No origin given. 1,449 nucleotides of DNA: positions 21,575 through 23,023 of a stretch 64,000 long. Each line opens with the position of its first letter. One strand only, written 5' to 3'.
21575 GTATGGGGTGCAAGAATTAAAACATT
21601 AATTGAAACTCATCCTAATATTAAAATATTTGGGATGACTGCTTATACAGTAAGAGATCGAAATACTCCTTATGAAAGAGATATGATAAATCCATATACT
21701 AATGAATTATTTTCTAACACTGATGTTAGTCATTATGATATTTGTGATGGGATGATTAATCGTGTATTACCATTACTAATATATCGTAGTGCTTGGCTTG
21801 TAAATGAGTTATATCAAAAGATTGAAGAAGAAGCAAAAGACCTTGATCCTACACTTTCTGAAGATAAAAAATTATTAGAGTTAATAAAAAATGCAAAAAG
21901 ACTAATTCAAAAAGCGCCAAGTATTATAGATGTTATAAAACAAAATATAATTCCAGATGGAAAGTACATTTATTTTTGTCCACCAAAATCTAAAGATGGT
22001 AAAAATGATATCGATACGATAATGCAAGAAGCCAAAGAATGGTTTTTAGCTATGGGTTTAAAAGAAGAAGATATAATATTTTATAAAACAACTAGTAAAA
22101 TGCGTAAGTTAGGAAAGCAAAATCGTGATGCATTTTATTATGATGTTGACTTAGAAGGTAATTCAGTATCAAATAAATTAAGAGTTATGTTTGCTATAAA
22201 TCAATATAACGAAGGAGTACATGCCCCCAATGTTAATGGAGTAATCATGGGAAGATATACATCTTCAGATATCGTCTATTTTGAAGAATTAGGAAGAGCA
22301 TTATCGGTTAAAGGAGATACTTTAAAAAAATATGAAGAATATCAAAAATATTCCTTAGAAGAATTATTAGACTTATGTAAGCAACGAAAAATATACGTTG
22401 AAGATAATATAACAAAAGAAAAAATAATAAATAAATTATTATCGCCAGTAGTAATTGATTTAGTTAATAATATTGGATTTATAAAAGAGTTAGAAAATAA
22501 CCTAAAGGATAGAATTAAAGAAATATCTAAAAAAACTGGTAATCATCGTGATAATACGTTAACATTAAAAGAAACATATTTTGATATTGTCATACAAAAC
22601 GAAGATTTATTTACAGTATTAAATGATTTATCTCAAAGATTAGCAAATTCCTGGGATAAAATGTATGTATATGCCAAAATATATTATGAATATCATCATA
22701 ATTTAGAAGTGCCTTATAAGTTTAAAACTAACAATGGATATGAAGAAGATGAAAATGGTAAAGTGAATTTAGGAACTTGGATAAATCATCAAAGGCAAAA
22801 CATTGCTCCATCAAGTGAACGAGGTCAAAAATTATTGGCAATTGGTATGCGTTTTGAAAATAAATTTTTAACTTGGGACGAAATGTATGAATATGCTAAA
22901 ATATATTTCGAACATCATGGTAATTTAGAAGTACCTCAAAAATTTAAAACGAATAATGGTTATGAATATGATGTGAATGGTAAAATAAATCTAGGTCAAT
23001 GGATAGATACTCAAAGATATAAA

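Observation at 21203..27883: Tandem paralogous DExH helicases carrying arrays of 5 and 7 'helicase-associated' (HA) domains, with small coupled ORFs: candidate uncharacterised system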

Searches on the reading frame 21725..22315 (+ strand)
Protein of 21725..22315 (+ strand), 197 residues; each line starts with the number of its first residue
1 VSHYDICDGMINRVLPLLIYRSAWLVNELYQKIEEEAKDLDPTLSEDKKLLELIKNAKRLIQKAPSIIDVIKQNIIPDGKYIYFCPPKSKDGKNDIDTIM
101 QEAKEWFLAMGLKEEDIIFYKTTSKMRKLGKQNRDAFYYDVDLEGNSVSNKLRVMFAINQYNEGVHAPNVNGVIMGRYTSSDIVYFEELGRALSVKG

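Call 96: search_protein_families(library=pfam, proteins=[window:21725-22315:+], max_evalue=5)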
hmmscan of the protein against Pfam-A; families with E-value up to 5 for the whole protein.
seq(197 aa): 4 families
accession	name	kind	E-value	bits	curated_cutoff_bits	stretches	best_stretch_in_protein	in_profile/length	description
PF00271.37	Helicase_C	-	0.043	14.5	23.5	1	127-193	47-107/110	Helicase conserved C-terminal domain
PF21069.2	Csx12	-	0.048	12.9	27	1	30-69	508-547/594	CRISPR-associated endonuclease Cas9 alpha-helical lobe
PF07676.18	PD40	-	0.083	13.3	20.9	1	77-96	18-36/38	WD40-like Beta Propeller Repeat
PF23414.1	Beta-prop_EML_2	-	0.18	11.6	90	1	89-133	77-121/266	Echinoderm microtubule-associated protein second beta-propeller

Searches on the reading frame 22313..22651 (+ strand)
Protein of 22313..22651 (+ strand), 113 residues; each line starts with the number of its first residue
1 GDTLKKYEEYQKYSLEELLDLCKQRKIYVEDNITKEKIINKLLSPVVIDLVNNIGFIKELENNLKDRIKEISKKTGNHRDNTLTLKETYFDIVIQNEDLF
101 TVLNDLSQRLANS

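Call 96: search_protein_families(library=pfam, proteins=[window:22313-22651:+], max_evalue=5)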
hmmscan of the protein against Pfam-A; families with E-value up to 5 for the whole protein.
seq(113 aa): 5 families
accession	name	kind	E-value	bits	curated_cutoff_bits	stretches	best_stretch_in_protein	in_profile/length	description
PF00625.27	Guanylate_kin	-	0.0095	16.1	25.2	1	57-110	125-179/182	Guanylate kinase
PF08123.19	DOT1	-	0.041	13.9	23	1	26-74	103-151/205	Histone methylation protein DOT1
PF25223.1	DUF7841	-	0.16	12.7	25.2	1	9-36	35-62/114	Domain of unknown function (DUF7841)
PF01881.21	Cas_Cas6_C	-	0.43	11.8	23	1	31-89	4-75/125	CRISPR associated protein Cas6, C-terminal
PF05184.20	SapB_1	-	2.9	8.4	25.2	1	28-42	16-30/38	Saposin-like type B, region 1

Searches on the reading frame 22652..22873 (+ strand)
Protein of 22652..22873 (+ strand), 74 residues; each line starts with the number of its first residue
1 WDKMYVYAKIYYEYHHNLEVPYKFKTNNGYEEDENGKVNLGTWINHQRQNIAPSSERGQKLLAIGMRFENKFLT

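Call 25: search_solved_structures(query=A1, max_evalue=10, show_alignments=2)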
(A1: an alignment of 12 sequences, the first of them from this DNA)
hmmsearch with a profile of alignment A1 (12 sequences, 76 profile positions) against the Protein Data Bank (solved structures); distinct sequences matched with E-value up to 10: 4.
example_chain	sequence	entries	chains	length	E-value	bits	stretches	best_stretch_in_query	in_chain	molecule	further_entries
9x1i_A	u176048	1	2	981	0.018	18.3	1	16-54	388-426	Endo-beta-N-acetylglucosaminidase HS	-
4jkm_A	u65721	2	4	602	0.62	13.3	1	5-56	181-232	Beta-glucuronidase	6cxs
3l2n_A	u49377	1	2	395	0.75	13.1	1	22-46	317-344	Peptidase M14, carboxypeptidase A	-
4bih_A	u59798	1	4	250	2.3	11.5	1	27-72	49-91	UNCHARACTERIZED LIPOPROTEIN SAOUHSC_00053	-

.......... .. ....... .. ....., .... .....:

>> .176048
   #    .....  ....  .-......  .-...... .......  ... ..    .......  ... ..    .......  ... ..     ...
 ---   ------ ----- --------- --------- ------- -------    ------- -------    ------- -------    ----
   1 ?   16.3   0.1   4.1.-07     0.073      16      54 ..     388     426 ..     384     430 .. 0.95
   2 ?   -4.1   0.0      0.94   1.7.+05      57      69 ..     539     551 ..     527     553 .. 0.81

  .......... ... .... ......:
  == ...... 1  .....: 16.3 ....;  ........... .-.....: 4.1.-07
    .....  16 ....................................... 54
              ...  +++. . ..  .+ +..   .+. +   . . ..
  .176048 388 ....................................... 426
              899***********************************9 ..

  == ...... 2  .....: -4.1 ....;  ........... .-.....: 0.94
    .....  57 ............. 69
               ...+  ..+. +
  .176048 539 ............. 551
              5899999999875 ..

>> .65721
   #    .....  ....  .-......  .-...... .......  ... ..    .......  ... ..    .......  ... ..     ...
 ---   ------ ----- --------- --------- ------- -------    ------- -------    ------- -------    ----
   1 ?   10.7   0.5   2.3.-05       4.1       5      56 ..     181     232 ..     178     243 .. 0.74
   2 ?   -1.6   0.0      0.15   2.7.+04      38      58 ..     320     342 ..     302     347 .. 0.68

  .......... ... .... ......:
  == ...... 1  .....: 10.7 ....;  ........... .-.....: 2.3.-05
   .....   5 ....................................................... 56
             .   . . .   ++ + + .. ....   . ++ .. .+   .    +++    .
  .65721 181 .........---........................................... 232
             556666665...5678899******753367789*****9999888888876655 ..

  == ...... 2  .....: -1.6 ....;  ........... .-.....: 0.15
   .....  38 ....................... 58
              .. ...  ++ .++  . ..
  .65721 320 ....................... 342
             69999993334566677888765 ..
